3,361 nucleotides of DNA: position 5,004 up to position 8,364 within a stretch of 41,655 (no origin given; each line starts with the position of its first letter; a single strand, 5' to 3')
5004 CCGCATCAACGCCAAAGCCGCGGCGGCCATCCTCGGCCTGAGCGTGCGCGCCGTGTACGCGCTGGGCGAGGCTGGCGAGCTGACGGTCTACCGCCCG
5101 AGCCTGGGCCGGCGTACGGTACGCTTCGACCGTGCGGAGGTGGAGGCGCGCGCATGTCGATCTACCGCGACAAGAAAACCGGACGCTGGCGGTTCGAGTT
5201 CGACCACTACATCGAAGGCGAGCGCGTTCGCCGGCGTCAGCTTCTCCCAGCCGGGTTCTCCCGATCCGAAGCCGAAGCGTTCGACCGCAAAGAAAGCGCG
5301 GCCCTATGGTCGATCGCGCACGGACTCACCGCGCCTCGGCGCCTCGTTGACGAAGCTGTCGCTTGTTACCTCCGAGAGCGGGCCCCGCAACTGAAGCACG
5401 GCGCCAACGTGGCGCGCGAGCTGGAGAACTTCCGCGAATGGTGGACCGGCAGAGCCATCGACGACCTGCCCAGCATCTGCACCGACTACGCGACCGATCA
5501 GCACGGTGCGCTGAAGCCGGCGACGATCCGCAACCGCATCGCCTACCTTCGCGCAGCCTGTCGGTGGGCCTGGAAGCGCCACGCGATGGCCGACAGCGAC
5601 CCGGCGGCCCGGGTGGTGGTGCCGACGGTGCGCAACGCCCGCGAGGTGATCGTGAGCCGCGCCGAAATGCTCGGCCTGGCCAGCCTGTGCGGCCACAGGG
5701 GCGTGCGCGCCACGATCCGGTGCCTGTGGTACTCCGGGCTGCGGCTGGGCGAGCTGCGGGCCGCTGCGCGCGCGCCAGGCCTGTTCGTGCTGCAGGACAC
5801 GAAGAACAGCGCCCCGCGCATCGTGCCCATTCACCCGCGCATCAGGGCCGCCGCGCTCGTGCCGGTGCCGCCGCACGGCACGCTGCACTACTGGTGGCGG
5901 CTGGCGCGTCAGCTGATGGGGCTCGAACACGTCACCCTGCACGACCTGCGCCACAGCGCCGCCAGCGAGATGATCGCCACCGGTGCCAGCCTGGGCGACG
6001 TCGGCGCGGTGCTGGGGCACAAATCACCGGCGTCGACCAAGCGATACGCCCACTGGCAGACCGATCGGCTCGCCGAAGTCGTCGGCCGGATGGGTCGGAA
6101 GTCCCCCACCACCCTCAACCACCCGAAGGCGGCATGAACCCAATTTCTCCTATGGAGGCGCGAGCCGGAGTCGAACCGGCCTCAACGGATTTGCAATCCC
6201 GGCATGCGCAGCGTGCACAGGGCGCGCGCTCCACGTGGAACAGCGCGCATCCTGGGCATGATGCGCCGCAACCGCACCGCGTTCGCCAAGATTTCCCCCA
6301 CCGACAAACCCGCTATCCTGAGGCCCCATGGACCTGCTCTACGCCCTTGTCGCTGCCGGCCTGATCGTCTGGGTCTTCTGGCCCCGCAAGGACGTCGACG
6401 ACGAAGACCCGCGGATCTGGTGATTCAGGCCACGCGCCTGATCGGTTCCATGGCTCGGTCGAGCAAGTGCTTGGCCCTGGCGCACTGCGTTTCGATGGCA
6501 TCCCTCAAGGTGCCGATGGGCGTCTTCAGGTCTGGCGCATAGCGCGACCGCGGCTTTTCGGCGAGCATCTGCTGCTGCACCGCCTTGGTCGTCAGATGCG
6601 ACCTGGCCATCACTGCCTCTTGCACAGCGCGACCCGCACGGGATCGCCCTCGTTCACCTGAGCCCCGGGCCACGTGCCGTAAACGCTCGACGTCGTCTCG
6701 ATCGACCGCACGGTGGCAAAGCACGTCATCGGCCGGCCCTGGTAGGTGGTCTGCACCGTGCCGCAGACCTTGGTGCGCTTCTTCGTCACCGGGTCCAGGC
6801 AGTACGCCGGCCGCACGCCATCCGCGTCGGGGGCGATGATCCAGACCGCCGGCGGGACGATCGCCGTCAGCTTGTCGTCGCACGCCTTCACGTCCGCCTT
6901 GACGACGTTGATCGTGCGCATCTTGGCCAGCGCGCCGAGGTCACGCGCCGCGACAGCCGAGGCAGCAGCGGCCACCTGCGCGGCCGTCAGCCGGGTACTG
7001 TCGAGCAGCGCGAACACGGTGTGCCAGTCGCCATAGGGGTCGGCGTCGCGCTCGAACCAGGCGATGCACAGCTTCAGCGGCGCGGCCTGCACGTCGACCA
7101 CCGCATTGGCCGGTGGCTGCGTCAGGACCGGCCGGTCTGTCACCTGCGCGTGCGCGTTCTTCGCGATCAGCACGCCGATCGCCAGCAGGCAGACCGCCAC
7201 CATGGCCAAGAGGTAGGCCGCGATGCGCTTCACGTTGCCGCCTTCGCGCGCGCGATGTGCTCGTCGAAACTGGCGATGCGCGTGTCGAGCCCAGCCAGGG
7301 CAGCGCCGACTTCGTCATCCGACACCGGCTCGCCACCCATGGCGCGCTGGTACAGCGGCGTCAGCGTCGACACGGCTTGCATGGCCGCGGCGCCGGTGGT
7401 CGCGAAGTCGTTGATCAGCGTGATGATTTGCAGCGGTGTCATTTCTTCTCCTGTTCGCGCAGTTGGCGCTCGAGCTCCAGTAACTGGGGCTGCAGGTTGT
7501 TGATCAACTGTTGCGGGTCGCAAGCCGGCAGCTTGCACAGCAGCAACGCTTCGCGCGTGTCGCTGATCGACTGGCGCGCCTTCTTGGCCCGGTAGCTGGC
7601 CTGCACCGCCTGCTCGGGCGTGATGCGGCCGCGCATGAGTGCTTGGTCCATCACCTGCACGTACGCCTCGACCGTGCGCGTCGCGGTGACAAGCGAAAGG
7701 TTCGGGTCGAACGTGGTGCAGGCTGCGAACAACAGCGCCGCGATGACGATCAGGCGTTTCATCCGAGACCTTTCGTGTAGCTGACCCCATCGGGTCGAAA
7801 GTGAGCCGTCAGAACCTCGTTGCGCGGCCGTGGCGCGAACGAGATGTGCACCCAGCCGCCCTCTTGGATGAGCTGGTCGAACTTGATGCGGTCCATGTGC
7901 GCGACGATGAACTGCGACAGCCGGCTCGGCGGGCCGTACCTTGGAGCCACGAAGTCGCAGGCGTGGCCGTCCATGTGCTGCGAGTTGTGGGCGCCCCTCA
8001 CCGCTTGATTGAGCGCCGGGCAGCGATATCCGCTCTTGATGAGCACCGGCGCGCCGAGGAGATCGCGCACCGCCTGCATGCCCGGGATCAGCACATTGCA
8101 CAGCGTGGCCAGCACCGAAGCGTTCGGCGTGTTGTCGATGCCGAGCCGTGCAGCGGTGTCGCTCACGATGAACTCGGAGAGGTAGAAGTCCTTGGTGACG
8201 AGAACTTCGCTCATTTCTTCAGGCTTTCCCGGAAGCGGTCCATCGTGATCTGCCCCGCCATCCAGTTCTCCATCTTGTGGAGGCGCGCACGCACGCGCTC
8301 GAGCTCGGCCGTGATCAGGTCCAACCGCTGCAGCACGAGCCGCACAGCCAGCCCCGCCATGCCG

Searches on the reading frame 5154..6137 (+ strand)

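Call 114: search_protein_families(library=pfam, proteins=[window:5154-6137:+], max_evalue=0.001)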
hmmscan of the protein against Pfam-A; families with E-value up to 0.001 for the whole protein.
window:5154-6137:+ (327 aa): 1 family
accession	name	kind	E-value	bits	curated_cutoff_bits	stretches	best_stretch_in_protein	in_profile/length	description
PF00589.27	Phage_integrase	-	2.4e-11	44.2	27.1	1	248-302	114-169/172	Phage integrase family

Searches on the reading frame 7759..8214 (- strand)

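Call 114: search_protein_families(library=pfam, proteins=[window:7759-8214:-], max_evalue=0.001)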
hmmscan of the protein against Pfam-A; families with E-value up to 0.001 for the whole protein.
window:7759-8214:- (151 aa): 2 families
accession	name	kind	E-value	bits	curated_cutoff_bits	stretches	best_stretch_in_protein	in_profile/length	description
PF08291.16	Peptidase_M15_3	-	2e-18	66.9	23.2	1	9-124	2-107/108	Peptidase M15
PF05951.18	Peptidase_M15_2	-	0.00096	19.4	27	0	56-90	73-112/153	Bacterial protein of unknown function (DUF882)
